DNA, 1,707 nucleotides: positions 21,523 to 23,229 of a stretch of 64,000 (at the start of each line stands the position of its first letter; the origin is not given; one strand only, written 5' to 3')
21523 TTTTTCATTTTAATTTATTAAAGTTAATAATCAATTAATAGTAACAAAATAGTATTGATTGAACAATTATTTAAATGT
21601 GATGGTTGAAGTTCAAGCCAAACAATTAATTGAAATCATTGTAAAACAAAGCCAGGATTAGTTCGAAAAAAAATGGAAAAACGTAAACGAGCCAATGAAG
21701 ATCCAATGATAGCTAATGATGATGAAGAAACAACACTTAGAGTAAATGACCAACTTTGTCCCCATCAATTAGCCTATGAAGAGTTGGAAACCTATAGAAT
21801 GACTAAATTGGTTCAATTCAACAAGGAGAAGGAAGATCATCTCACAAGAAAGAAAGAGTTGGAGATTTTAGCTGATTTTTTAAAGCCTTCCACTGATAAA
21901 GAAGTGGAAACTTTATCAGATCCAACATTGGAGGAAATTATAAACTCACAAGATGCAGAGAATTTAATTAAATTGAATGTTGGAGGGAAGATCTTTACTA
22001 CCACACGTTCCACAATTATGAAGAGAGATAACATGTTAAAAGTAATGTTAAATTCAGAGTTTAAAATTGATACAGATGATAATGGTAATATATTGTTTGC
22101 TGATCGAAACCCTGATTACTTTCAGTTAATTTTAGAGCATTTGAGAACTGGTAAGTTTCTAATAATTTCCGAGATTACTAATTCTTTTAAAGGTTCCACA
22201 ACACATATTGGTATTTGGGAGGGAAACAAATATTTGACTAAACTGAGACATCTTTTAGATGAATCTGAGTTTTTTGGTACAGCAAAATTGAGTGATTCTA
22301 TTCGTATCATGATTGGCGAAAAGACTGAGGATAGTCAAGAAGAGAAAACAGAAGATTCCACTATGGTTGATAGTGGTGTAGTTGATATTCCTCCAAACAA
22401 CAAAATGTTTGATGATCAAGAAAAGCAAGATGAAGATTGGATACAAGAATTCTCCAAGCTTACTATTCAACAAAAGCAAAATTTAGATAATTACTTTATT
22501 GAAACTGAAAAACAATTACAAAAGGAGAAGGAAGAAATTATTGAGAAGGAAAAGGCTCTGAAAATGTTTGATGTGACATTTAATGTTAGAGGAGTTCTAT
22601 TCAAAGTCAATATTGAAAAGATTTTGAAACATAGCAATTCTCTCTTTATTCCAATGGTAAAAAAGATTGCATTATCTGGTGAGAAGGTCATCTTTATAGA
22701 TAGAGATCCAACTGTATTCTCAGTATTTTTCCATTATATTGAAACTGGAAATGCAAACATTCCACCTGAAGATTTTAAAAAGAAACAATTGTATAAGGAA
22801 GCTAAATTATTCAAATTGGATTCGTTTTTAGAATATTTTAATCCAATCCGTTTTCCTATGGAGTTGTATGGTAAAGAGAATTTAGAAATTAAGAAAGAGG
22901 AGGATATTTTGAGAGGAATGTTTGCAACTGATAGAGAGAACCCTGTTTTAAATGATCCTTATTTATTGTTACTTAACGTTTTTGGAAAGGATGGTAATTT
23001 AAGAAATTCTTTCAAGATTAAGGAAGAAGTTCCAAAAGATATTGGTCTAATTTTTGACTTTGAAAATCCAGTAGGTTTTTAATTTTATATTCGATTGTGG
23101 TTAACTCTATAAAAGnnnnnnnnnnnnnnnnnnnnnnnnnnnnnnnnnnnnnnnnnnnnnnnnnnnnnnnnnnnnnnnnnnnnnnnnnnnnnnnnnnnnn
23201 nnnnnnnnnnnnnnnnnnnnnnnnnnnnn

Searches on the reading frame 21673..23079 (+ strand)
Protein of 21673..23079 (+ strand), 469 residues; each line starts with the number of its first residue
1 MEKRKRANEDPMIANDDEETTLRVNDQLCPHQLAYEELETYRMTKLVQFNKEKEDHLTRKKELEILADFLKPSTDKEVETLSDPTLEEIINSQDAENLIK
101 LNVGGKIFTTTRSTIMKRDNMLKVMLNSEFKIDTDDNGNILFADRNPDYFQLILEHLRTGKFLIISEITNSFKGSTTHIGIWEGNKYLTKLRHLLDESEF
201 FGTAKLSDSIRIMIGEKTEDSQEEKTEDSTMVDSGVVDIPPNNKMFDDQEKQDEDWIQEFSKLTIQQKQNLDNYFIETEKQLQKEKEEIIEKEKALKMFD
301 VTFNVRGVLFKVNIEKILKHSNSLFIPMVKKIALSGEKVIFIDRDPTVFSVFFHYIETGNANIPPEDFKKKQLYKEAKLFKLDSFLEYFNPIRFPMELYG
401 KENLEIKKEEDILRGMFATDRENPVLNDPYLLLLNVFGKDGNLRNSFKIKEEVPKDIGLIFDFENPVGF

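Call 18: search_protein_families(library=pfam, proteins=[window:21673-23079:+], max_evalue=0.001)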
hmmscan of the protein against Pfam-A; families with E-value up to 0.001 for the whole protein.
window:21673-23079:+ (469 aa): 1 family
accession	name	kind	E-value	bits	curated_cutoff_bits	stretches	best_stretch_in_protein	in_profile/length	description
PF02214.28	BTB_2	-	4.3e-22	78.7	21.4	2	99-162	1-66/94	BTB/POZ domain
